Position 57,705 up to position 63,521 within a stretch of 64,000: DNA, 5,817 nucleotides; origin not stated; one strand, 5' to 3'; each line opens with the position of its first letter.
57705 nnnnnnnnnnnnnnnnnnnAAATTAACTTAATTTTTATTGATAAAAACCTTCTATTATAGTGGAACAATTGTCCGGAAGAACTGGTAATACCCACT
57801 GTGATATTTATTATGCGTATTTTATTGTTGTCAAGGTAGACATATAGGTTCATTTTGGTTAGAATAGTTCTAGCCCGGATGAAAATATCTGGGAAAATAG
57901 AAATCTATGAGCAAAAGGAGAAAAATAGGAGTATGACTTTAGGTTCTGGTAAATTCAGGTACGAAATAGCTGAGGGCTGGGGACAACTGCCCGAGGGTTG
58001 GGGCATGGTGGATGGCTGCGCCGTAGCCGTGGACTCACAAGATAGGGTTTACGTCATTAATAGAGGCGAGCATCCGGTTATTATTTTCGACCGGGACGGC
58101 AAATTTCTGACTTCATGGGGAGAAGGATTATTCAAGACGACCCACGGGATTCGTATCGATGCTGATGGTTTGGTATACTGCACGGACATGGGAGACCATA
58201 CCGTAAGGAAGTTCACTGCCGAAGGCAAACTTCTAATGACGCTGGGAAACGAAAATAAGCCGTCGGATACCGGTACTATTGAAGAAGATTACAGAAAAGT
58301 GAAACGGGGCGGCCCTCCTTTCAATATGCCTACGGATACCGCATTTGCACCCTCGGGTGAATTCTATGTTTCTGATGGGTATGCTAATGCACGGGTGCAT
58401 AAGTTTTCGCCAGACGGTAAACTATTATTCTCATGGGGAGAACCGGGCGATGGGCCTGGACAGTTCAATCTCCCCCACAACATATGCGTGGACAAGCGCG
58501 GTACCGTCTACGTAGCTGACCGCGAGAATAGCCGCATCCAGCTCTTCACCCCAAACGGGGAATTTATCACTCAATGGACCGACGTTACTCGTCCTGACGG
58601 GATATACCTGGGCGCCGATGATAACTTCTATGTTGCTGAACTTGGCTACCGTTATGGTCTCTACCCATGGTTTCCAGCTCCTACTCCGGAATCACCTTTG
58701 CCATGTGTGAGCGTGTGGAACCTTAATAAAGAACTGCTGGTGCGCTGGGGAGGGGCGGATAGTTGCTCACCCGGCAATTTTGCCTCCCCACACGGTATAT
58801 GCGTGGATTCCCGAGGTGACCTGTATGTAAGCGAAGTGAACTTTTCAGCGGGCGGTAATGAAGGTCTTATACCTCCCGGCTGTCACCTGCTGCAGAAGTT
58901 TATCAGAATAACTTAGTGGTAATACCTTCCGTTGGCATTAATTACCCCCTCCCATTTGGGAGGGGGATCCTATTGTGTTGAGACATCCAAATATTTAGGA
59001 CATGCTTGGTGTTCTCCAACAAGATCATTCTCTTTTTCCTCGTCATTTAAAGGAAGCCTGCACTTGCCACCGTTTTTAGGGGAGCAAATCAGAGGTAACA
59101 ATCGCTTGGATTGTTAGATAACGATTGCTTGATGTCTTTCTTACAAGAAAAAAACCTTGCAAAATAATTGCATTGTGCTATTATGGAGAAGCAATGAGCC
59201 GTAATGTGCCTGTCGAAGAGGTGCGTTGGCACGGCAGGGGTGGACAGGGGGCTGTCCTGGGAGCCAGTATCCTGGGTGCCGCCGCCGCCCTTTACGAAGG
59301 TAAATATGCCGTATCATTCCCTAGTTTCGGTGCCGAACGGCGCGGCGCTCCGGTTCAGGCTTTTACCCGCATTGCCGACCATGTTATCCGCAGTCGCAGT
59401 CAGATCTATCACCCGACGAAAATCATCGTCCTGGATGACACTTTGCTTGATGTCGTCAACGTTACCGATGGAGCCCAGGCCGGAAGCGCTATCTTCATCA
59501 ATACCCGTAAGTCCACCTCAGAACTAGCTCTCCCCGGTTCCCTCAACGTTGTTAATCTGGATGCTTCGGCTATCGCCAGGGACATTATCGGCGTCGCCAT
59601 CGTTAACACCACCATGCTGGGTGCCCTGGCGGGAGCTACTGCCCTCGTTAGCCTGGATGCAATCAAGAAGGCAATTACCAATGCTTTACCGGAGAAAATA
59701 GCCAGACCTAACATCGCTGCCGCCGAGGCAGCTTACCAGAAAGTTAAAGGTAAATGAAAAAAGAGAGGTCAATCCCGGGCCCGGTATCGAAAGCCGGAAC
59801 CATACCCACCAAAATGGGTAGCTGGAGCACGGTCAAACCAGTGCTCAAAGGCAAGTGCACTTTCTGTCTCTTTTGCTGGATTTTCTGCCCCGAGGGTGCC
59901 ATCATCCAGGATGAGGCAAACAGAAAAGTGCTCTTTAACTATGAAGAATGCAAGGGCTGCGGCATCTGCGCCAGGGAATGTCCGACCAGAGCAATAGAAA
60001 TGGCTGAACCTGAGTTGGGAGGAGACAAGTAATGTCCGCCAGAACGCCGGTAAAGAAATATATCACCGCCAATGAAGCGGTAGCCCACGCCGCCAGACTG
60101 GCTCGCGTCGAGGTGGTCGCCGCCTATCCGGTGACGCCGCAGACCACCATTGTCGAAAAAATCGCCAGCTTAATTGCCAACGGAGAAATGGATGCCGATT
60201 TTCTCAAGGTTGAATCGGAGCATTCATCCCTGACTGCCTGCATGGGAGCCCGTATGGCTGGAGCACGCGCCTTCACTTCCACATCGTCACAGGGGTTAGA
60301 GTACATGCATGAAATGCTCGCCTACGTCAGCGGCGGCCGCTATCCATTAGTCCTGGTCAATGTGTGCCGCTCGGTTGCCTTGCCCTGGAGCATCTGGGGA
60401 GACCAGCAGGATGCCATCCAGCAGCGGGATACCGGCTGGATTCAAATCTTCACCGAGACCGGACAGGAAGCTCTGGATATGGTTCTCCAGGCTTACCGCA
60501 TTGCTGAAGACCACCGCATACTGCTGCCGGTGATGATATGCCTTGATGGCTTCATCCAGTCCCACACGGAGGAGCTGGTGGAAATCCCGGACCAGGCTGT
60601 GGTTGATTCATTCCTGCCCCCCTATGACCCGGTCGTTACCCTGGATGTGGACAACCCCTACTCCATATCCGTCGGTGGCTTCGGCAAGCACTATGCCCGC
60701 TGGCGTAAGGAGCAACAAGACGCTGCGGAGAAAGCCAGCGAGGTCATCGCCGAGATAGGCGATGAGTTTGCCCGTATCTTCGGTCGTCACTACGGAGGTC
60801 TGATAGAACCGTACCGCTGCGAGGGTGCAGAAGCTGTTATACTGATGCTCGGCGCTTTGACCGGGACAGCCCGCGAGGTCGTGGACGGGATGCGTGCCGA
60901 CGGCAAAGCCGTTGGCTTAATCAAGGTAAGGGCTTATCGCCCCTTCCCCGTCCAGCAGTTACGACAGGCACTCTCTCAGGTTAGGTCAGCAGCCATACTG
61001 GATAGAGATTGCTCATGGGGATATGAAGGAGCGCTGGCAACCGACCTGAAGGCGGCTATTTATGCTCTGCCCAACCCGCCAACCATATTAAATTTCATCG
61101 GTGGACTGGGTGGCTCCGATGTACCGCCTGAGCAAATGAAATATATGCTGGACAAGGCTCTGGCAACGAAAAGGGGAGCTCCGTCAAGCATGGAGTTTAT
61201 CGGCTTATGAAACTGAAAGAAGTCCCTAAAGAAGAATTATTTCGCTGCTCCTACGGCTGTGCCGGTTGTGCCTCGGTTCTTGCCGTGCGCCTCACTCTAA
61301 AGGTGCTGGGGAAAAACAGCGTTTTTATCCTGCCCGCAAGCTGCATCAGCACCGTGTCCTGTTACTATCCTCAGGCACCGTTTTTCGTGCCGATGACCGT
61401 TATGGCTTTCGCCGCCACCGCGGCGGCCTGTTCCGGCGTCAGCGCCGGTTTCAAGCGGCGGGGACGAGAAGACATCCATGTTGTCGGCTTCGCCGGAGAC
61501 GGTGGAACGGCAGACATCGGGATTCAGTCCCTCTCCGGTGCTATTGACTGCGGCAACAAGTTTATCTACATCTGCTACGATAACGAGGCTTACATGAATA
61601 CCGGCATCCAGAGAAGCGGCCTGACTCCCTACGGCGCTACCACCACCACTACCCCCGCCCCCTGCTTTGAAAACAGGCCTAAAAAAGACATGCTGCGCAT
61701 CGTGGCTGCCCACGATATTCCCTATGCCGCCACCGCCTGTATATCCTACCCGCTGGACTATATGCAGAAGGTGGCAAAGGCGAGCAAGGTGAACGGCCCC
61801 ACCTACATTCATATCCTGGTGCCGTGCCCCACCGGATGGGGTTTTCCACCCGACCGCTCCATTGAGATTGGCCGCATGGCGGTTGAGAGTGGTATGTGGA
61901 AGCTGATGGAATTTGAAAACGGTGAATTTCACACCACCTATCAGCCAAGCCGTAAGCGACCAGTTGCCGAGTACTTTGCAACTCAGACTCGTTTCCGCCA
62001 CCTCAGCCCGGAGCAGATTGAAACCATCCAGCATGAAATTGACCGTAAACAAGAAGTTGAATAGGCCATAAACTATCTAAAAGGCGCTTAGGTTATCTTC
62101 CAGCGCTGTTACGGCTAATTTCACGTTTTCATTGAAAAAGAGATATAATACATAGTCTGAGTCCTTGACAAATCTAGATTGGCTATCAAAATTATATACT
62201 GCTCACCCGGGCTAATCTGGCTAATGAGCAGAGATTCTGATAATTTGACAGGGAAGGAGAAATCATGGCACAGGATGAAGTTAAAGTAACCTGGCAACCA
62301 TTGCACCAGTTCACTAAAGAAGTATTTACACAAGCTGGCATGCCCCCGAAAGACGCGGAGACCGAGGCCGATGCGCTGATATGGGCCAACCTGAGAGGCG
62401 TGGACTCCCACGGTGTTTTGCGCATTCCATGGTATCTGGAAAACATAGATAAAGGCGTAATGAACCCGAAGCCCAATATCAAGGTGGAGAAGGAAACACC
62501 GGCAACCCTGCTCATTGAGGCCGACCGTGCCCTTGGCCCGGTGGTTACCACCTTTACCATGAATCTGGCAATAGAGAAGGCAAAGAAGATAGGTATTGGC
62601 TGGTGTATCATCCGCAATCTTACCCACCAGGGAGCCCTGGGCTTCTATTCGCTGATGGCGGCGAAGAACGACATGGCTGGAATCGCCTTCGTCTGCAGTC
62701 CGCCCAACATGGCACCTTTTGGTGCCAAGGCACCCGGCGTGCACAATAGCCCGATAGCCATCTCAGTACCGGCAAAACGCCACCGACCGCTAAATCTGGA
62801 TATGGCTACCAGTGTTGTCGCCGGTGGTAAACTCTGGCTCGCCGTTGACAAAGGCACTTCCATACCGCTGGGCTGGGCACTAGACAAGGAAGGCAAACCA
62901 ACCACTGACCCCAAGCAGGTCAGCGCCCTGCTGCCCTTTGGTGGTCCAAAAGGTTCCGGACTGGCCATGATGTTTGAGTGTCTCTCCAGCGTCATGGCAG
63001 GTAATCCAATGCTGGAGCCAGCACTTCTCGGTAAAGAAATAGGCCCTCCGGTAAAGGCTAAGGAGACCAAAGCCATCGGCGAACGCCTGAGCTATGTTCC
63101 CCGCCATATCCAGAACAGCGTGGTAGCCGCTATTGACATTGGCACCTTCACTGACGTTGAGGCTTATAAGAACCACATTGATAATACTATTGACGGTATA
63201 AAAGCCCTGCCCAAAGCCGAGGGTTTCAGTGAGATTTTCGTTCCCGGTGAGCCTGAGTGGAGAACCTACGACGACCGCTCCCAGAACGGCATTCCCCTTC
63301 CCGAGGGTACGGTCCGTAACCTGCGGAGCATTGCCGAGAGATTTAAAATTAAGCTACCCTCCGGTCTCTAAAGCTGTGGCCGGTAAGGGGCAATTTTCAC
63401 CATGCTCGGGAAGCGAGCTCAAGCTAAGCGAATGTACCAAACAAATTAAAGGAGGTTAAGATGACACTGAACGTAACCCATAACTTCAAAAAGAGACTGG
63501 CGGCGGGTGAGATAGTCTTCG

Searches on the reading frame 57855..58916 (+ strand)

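Call 28: search_protein_families(library=pfam, proteins=[window:57855-58916:+], max_evalue=1e-8)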
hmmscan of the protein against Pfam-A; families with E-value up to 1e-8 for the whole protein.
window:57855-58916:+ (353 aa): 2 families
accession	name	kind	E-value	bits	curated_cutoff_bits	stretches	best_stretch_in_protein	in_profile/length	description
PF01436.27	NHL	-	1.2e-29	101.3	20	0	204-229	1-26/28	NHL repeat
PF08450.18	SGL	-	5.4e-09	36.4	26.3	0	207-242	186-221/246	SMP-30/Gluconolactonase/LRE-like region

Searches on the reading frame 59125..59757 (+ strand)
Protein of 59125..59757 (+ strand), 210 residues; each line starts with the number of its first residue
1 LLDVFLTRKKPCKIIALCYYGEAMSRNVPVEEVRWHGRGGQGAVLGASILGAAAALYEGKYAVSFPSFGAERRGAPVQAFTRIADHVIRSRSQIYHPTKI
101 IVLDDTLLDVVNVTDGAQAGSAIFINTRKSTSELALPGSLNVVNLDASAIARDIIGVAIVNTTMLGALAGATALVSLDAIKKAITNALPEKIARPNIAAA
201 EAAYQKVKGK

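Call 28: search_protein_families(library=pfam, proteins=[window:59125-59757:+], max_evalue=1e-8)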
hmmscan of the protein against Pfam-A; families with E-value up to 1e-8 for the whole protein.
window:59125-59757:+ (210 aa): 1 family
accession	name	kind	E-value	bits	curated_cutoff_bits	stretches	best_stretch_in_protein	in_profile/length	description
PF01558.24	POR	-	3.4e-34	118.9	27.4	1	39-205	1-173/173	Pyruvate ferredoxin/flavodoxin oxidoreductase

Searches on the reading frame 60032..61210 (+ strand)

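Call 28: search_protein_families(library=pfam, proteins=[window:60032-61210:+], max_evalue=1e-8)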
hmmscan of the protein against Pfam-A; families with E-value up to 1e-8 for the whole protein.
window:60032-61210:+ (392 aa): 2 families
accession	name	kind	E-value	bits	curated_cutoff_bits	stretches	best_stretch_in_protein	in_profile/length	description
PF01855.24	POR_N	-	1.6e-68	231.4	27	1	19-242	1-229/231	Pyruvate flavodoxin/ferredoxin oxidoreductase, thiamine diP-bdg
PF17147.9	PFOR_II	-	2.6e-26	92.4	27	1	266-369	1-102/102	Pyruvate:ferredoxin oxidoreductase core domain II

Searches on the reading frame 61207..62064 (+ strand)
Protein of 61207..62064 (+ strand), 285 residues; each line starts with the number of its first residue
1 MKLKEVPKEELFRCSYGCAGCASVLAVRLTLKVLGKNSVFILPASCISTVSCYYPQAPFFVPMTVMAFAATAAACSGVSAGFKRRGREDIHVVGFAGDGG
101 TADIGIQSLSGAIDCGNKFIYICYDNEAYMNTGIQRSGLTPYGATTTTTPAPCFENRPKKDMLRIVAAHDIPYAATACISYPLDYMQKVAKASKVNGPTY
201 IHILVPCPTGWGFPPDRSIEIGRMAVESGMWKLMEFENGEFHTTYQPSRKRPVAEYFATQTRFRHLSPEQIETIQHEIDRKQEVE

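Call 61: search_protein_families(library=pfam, proteins=[window:61207-62064:+], max_evalue=0.001)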
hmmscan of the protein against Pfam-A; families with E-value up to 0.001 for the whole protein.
window:61207-62064:+ (285 aa): 1 family
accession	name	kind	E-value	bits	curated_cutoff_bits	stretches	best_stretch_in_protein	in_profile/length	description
PF02775.26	TPP_enzyme_C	-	4.7e-17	62.6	21.9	1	62-203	24-151/151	Thiamine pyrophosphate enzyme, C-terminal TPP binding domain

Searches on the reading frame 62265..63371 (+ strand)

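Call 28: search_protein_families(library=pfam, proteins=[window:62265-63371:+], max_evalue=1e-8)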
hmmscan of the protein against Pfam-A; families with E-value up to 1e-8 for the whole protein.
window:62265-63371:+ (368 aa): 1 family
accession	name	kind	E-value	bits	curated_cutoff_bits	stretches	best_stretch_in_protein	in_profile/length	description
PF02615.19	Ldh_2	-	2.1e-110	369.4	38.8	1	9-353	2-332/333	Malate/L-lactate dehydrogenase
